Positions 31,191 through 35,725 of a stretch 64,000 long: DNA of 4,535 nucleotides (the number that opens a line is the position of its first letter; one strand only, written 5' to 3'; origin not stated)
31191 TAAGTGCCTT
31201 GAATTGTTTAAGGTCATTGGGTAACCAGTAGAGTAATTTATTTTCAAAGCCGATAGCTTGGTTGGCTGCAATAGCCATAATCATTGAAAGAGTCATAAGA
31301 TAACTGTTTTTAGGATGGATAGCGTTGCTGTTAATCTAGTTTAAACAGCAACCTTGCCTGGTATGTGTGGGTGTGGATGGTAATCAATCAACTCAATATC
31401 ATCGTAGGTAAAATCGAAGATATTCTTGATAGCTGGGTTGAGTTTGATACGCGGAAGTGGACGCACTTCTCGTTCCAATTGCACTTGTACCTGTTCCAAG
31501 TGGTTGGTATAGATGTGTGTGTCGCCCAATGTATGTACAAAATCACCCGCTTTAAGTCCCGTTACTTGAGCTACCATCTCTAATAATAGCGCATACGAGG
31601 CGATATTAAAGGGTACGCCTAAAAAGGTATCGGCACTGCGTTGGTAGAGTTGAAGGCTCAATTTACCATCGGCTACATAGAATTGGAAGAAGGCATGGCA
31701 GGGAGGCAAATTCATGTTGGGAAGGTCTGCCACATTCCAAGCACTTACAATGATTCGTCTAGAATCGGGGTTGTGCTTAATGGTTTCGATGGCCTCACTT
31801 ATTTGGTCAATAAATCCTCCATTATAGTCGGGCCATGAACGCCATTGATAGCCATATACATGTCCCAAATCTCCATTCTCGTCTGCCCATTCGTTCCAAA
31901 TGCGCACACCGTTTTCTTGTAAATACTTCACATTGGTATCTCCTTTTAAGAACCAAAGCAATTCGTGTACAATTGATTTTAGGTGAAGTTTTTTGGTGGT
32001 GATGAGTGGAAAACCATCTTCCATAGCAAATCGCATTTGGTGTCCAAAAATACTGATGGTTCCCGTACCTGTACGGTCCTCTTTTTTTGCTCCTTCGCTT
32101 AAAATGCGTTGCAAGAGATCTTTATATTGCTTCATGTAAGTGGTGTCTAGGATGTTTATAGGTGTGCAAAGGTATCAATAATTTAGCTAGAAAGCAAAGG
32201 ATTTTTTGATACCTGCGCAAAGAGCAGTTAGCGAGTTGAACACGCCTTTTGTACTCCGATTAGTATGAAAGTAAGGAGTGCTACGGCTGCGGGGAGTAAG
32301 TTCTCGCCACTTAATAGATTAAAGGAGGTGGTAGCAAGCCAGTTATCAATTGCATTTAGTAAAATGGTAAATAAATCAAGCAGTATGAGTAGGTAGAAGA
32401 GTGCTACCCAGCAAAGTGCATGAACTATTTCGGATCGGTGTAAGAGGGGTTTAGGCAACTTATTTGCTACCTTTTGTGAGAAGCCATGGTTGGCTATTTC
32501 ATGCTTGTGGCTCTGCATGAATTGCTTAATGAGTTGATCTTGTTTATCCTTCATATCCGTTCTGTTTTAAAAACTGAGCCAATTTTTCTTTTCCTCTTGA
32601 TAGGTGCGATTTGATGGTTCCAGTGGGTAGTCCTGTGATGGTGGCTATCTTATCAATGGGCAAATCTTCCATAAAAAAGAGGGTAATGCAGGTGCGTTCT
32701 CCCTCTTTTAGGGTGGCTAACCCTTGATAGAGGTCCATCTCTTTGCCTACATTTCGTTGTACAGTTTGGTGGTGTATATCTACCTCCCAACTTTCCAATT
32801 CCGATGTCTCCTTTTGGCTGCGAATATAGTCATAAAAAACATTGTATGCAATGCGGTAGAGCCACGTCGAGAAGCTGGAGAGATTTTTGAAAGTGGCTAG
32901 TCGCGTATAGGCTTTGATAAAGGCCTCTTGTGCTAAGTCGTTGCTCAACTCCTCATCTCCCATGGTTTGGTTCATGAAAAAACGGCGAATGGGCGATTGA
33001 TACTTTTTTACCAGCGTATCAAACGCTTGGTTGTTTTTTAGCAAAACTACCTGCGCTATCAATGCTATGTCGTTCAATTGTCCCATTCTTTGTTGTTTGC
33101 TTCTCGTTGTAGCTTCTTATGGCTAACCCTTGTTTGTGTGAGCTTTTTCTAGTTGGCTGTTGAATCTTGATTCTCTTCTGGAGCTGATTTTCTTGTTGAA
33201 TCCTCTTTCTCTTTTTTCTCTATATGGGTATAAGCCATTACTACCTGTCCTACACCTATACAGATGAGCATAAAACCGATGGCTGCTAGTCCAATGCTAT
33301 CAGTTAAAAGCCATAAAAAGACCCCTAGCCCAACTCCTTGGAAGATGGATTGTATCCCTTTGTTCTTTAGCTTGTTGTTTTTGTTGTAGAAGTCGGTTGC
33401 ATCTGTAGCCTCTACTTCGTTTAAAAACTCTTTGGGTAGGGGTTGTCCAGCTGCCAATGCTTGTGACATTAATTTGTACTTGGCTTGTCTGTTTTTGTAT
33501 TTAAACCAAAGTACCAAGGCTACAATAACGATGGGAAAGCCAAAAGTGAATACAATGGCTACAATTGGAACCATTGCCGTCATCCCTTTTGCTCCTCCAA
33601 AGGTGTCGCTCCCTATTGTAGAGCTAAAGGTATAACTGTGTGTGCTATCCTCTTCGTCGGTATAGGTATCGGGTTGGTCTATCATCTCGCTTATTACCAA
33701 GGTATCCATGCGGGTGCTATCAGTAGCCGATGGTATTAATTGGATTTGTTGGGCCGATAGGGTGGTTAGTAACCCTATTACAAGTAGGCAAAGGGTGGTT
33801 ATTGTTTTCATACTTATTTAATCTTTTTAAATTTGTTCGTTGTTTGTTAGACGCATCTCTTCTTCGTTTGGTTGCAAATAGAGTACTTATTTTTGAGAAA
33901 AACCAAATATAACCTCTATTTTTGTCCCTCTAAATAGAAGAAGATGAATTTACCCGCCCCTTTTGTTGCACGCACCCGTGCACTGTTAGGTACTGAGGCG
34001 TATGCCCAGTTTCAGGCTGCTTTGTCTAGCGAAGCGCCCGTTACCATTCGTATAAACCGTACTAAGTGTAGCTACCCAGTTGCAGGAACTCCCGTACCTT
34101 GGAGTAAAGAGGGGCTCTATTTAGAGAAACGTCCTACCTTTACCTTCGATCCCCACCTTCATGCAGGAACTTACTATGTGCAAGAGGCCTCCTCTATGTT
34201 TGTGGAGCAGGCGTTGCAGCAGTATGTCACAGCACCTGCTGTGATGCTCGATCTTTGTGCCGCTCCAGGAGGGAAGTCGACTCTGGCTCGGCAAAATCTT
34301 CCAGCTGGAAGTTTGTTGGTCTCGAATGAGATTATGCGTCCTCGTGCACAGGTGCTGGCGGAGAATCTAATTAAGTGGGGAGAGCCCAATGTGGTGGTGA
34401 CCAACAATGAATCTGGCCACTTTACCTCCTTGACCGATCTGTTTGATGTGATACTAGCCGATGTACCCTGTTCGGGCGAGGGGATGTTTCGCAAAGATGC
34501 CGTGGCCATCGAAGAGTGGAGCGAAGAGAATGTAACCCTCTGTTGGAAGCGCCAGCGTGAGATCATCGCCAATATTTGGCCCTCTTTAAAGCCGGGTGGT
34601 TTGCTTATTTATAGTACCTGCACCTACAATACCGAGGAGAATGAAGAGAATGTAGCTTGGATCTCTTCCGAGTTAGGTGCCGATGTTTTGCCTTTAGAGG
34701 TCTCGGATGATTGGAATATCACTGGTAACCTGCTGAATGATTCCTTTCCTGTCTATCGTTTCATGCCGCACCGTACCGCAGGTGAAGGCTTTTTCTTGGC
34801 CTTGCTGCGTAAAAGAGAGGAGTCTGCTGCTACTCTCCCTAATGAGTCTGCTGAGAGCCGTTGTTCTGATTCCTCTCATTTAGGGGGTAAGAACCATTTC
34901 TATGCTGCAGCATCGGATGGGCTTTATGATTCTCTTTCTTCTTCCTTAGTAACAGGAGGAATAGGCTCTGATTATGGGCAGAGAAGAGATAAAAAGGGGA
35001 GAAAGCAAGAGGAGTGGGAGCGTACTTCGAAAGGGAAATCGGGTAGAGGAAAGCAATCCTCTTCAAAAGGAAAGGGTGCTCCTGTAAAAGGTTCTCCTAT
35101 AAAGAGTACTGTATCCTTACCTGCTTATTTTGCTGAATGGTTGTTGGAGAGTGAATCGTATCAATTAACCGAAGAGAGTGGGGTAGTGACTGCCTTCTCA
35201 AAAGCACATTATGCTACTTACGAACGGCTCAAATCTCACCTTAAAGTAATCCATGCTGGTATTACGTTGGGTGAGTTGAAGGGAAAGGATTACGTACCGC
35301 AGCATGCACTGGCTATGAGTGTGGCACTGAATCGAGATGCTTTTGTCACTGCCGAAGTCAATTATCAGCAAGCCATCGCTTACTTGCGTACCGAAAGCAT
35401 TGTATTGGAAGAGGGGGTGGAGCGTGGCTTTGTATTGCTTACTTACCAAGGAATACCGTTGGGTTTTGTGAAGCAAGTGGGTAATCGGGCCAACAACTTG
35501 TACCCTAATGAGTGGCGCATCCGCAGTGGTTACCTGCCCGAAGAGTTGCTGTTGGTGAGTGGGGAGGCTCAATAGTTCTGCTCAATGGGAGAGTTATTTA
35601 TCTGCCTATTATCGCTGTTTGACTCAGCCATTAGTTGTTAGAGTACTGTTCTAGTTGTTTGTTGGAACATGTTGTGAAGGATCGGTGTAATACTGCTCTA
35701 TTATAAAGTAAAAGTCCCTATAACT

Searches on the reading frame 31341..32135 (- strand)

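Call 77: search_protein_families(library=pfam, proteins=[window:31341-32135:-], max_evalue=0.00001)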
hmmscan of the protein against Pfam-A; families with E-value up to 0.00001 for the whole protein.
window:31341-32135:- (264 aa): 1 family
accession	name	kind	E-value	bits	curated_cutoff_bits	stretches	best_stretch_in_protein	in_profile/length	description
PF00303.24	Thymidylat_synt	-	6.2e-127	422.7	24.3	1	2-264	1-266/266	Thymidylate synthase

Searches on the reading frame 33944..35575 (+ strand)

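Call 77: search_protein_families(library=pfam, proteins=[window:33944-35575:+], max_evalue=0.00001)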
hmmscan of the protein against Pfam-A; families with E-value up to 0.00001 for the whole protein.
window:33944-35575:+ (543 aa): 3 families
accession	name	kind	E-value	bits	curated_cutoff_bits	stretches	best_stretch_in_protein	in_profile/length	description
PF01189.24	Methyltr_RsmB-F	-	1.7e-34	119.7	27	1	100-289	11-199/199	16S rRNA methyltransferase RsmB/F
PF17125.10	Methyltr_RsmF_N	-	1.2e-19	70.9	34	1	3-82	1-86/86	N-terminal domain of 16S rRNA methyltransferase RsmF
PF13636.12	Methyltranf_PUA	-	4.2e-17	62.3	27.6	1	477-526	1-49/49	RNA-binding PUA-like domain of methyltransferase RsmF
